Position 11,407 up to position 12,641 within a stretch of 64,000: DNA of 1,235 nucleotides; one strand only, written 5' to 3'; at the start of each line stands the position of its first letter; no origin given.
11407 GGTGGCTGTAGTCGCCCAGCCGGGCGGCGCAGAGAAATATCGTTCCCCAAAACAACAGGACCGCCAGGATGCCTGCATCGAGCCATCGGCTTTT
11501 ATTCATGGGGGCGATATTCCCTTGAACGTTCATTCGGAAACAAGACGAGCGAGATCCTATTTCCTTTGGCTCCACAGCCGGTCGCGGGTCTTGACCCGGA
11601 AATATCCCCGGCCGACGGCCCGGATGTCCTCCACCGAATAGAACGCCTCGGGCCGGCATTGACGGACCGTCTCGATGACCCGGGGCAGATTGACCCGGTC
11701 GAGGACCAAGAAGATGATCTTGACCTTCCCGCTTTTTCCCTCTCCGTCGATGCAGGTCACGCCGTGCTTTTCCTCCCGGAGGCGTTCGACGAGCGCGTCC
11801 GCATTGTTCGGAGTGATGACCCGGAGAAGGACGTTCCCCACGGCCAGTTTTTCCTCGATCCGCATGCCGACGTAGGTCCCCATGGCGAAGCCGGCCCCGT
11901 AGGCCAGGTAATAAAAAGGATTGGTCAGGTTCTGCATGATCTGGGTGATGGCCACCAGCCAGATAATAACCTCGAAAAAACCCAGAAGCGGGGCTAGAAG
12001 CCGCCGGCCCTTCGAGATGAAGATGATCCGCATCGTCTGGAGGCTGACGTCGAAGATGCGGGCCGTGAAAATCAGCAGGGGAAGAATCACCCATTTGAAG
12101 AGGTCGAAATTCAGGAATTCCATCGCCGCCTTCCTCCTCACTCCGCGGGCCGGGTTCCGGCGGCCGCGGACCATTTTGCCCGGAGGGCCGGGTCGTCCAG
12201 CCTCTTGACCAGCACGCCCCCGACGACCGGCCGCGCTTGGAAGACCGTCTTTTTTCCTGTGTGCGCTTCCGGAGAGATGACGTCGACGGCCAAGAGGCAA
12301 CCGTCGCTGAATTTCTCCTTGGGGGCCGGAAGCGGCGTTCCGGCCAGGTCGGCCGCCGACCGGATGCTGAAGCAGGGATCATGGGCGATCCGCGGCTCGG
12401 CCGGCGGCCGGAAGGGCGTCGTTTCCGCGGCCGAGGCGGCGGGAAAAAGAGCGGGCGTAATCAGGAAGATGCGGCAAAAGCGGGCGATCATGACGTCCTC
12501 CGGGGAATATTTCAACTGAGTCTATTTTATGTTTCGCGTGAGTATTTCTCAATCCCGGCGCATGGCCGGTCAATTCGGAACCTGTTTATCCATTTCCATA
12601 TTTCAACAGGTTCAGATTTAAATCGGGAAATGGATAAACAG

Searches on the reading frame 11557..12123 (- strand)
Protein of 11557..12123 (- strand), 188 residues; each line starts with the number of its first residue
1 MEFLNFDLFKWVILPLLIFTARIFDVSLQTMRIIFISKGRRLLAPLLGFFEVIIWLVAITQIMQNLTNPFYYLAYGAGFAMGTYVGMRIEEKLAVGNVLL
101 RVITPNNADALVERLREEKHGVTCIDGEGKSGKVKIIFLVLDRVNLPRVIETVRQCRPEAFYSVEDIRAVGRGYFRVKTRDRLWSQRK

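Call 16: find_encoding_contigs(protein=window:11557-12123:-, flank=4000, max_places=10)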
Protein window:11557-12123:- (188 aa): 23 contigs read that carry it; 10 places shown.
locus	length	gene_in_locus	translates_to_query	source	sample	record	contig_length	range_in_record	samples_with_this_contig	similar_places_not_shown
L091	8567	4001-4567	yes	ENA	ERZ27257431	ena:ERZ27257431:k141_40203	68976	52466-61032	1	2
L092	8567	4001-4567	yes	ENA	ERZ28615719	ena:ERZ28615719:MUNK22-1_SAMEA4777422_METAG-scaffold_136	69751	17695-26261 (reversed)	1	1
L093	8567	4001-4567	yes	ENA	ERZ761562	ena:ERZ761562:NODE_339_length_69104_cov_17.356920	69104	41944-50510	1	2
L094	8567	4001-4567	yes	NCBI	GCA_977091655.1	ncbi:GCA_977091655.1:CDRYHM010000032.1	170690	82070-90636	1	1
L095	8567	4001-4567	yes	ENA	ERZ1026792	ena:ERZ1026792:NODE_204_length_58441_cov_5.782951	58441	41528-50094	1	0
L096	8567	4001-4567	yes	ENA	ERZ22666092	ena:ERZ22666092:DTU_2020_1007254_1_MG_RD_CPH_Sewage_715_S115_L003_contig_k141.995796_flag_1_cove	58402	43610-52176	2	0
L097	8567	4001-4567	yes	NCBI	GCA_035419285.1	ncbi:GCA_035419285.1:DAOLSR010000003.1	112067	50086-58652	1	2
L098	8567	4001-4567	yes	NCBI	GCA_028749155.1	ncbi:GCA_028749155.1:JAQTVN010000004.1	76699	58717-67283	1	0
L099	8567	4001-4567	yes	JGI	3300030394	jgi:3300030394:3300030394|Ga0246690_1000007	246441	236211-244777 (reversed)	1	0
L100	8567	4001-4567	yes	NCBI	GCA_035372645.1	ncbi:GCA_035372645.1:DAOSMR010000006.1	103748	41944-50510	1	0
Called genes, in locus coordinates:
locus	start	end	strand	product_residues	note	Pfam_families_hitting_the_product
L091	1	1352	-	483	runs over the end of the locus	PF01545:Cation_efflux, PF16916:ZT_dimer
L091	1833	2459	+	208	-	PF01865:PhoU_div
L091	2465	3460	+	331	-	PF01384:PHO4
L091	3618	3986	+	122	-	-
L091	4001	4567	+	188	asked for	PF18955:DUF5698, PF10035:DUF2179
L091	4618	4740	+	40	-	-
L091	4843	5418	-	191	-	PF06197:DUF998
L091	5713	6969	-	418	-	PF00155:Aminotran_1_2, PF00266:Aminotran_5, PF01053:Cys_Met_Meta_PP (faint), PF00266:Aminotran_5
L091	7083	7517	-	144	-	PF01451:LMWPc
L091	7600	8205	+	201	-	PF08212:Lipocalin_2, PF00061:Lipocalin (weak)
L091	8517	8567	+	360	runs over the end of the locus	PF06071:YchF-GTPase_C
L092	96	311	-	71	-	PF16916:ZT_dimer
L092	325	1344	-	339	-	PF01545:Cation_efflux, PF16916:ZT_dimer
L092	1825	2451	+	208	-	PF01865:PhoU_div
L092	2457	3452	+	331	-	PF01384:PHO4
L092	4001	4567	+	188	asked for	PF18955:DUF5698, PF10035:DUF2179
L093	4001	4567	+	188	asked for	PF18955:DUF5698, PF10035:DUF2179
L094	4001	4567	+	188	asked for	PF18955:DUF5698, PF10035:DUF2179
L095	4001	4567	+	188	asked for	PF18955:DUF5698, PF10035:DUF2179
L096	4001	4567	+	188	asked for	PF18955:DUF5698, PF10035:DUF2179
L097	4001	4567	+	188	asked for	PF18955:DUF5698, PF10035:DUF2179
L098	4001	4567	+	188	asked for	PF18955:DUF5698, PF10035:DUF2179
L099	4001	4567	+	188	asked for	PF18955:DUF5698, PF10035:DUF2179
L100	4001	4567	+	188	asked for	PF18955:DUF5698, PF10035:DUF2179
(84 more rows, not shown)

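Call 17: find_homologous_proteins(query=window:11557-12123:-, max_evalue=1e-20)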
Query window:11557-12123:- (188 aa): 1694 proteins with E <= 1e-20 among 1879 candidates; the best 120 are listed.
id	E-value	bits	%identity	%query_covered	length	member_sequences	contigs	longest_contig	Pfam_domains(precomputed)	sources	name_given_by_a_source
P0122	2.7e-118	411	99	100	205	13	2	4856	PF18955.6,PF10035.15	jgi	-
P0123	1.8e-96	340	81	100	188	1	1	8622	PF18955.6,PF10035.15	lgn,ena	-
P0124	9.0e-95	334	81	100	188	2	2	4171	PF18955.6,PF10035.15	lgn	-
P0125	1.2e-94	334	79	100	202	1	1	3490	PF18955.6,PF10035.15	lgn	-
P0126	8.5e-93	328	78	100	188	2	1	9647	PF18955.6,PF10035.15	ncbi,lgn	-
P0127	9.1e-92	324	77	100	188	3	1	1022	PF18955.6,PF10035.15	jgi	-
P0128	1.3e-90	321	78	100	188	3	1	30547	PF18955.6,PF10035.15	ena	-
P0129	8.5e-83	295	69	100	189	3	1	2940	PF18955.6,PF10035.15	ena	-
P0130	2.5e-82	293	74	99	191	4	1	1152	PF18955.6,PF10035.15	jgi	-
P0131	7.4e-82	292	71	100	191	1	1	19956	PF18955.6,PF10035.15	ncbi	ncbi:MAG: DUF2179 domain-containing protein [Candidatus Aminicenantales bacterium]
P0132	1.2e-81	291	72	100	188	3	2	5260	PF18955.6,PF10035.15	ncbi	-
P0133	1.3e-80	288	70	100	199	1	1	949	PF18955.6,PF10035.15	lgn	-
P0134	9.2e-80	285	68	100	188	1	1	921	PF18955.6,PF10035.15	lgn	-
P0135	1.1e-79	285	70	100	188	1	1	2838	PF18955.6,PF10035.15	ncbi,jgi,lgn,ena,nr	ncbi:MAG: DUF2179 domain-containing protein [Candidatus Aminicenantes bacterium]|nr:DUF2179 domain-c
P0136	1.2e-79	285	71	100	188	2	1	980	PF18955.6,PF10035.15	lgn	-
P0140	2.5e-78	280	68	100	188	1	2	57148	PF18955.6,PF10035.15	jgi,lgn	jgi:uncharacterized protein YebE (UPF0316 family)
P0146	2.4e-76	274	68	99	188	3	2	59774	PF18955.6,PF10035.15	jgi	jgi:uncharacterized protein YebE (UPF0316 family)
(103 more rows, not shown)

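Call 18: find_encoding_contigs(protein=P0123, flank=4000, max_places=2)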
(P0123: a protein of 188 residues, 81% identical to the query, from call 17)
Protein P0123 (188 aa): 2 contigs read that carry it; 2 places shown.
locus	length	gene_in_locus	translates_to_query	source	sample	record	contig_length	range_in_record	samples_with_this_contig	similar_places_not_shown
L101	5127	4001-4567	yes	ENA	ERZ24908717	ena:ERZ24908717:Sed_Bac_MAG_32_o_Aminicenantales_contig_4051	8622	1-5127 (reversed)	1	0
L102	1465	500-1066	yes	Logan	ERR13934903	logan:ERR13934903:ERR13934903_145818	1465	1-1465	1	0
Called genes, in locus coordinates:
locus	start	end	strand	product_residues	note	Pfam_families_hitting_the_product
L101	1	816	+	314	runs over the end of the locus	PF02470:MlaD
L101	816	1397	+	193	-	PF03886:ABC_trans_aux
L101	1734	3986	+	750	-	PF16334:DUF4964, PF17168:DUF5127, PF16335:GtaA_6_Hairpin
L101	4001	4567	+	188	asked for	PF18955:DUF5698, PF10035:DUF2179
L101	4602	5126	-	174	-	?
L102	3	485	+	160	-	?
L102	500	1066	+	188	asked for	PF18955:DUF5698, PF10035:DUF2179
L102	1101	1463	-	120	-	?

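Call 19: find_encoding_contigs(protein=P0128, flank=4000, max_places=2)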
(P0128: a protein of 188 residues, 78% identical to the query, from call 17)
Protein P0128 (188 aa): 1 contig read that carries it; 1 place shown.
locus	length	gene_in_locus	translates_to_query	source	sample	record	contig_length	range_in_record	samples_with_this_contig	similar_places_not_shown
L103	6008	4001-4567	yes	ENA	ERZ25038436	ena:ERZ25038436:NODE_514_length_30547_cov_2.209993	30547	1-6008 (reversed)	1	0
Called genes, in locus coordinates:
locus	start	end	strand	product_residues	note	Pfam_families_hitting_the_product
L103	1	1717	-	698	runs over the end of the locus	PF06739:SBBP, PF17164:DUF5122 (faint), PF06739:SBBP (weak), PF18998:Flg_new_2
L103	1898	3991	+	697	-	PF16334:DUF4964, PF17168:DUF5127, PF16335:GtaA_6_Hairpin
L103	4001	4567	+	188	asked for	PF18955:DUF5698, PF10035:DUF2179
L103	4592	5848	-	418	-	PF00155:Aminotran_1_2, PF00266:Aminotran_5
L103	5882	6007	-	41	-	?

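Call 20: find_encoding_contigs(protein=P0126, flank=4000, max_places=2)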
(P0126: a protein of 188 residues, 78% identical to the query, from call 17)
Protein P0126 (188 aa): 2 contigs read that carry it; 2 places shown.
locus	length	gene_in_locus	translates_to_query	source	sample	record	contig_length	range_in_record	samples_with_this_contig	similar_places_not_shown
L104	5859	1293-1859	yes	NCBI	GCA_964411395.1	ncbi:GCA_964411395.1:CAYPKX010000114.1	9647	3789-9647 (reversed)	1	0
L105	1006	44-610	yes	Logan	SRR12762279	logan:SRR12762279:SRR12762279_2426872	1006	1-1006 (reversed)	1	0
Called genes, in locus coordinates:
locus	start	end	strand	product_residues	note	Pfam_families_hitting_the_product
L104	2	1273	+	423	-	?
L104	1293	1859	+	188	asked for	PF18955:DUF5698, PF10035:DUF2179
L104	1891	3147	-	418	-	PF00266:Aminotran_5, PF00155:Aminotran_1_2 (weak), PF00266:Aminotran_5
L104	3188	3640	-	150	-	PF01451:LMWPc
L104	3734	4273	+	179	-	PF08212:Lipocalin_2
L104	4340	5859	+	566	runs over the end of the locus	PF03577:Peptidase_C69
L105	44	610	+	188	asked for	PF18955:DUF5698, PF10035:DUF2179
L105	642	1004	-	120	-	?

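Call 22: find_encoding_contigs(protein=P0131, flank=4000, max_places=2)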
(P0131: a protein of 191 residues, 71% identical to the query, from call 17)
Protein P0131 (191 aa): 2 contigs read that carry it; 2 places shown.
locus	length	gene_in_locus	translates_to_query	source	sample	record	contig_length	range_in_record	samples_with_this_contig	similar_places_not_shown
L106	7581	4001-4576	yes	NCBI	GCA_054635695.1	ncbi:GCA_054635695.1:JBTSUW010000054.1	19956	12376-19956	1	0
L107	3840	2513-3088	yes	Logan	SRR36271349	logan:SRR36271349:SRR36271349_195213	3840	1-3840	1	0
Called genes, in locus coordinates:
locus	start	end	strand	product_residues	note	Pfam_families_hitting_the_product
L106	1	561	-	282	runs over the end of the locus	PF22626:LysX_preATP_grasp, PF08443:RimK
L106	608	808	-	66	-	PF21344:Zn_ribbon_LysW (weak)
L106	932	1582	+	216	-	-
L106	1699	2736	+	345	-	PF15887:Peptidase_Mx (weak)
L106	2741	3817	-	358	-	PF02655:ATP-grasp_3 (faint), PF07478:Dala_Dala_lig_C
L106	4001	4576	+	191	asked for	PF18955:DUF5698, PF10035:DUF2179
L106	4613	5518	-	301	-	PF00733:Asn_synthase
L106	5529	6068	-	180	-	PF13522:GATase_6, PF13537:GATase_7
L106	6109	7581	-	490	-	?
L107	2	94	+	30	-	?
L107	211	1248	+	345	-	PF15887:Peptidase_Mx (weak)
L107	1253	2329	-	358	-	PF02655:ATP-grasp_3 (faint), PF07478:Dala_Dala_lig_C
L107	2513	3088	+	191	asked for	PF18955:DUF5698, PF10035:DUF2179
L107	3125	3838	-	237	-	?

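Call 23: find_encoding_contigs(protein=P0140, flank=4000, max_places=2)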
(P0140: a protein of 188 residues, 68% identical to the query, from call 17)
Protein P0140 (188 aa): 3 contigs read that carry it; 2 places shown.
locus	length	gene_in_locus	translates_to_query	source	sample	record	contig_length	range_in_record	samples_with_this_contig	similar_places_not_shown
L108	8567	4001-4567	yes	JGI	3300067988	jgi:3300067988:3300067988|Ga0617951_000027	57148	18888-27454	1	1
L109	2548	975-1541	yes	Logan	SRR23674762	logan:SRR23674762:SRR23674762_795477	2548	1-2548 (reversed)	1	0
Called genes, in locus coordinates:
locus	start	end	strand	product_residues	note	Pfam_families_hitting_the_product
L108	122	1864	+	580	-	PF01425:Amidase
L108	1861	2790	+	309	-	PF01694:Rhomboid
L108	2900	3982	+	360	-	PF21088:MS_channel_1st, PF00924:MS_channel_2nd, PF21082:MS_channel_3rd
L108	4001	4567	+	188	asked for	PF18955:DUF5698, PF10035:DUF2179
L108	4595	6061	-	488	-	PF13522:GATase_6, PF13537:GATase_7, PF00733:Asn_synthase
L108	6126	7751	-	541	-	PF02310:B12-binding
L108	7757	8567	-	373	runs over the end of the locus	PF01210:NAD_Gly3P_dh_N (weak), PF02558:ApbA (faint), PF03446:NAD_binding_2 (weak), PF02317:Octopine_DH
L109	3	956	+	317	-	?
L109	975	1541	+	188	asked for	PF18955:DUF5698, PF10035:DUF2179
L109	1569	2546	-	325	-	?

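Call 24: find_encoding_contigs(protein=P0146, flank=4000, max_places=2)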
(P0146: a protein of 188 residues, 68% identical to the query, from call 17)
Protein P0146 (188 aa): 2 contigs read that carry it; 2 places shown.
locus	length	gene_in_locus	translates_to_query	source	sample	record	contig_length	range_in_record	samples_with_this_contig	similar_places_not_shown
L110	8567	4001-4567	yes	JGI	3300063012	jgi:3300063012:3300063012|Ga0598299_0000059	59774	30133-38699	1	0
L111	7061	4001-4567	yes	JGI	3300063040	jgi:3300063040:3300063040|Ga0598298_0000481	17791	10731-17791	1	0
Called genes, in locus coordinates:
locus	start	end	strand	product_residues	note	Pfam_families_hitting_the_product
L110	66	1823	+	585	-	PF01425:Amidase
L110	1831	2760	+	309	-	PF01694:Rhomboid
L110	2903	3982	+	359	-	PF21088:MS_channel_1st, PF00924:MS_channel_2nd, PF21082:MS_channel_3rd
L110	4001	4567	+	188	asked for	PF18955:DUF5698, PF10035:DUF2179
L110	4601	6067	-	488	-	PF13522:GATase_6, PF13537:GATase_7, PF00733:Asn_synthase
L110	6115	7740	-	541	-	PF02310:B12-binding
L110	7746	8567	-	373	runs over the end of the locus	PF01210:NAD_Gly3P_dh_N (weak), PF02558:ApbA (weak), PF03446:NAD_binding_2 (weak), PF02317:Octopine_DH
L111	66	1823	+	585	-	PF01425:Amidase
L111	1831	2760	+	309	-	PF01694:Rhomboid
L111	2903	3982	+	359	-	PF21088:MS_channel_1st, PF00924:MS_channel_2nd, PF21082:MS_channel_3rd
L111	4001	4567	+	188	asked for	PF18955:DUF5698, PF10035:DUF2179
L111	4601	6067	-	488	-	PF13522:GATase_6, PF13537:GATase_7, PF00733:Asn_synthase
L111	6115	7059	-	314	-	?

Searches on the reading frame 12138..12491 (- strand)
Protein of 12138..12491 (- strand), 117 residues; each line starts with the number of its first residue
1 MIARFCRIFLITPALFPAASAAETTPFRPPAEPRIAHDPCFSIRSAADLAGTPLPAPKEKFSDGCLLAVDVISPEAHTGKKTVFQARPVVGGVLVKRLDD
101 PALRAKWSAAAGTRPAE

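Call 68: search_protein_families(library=pfam, proteins=[window:12138-12491:-], max_evalue=1)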
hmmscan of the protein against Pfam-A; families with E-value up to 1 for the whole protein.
window:12138-12491:- (117 aa): 1 family
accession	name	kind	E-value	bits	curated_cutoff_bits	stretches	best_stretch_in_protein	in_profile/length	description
PF16335.10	GtaA_6_Hairpin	-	0.029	14.1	24.9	0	76-95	322-341/343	Glutaminase A six helical-hairpin domain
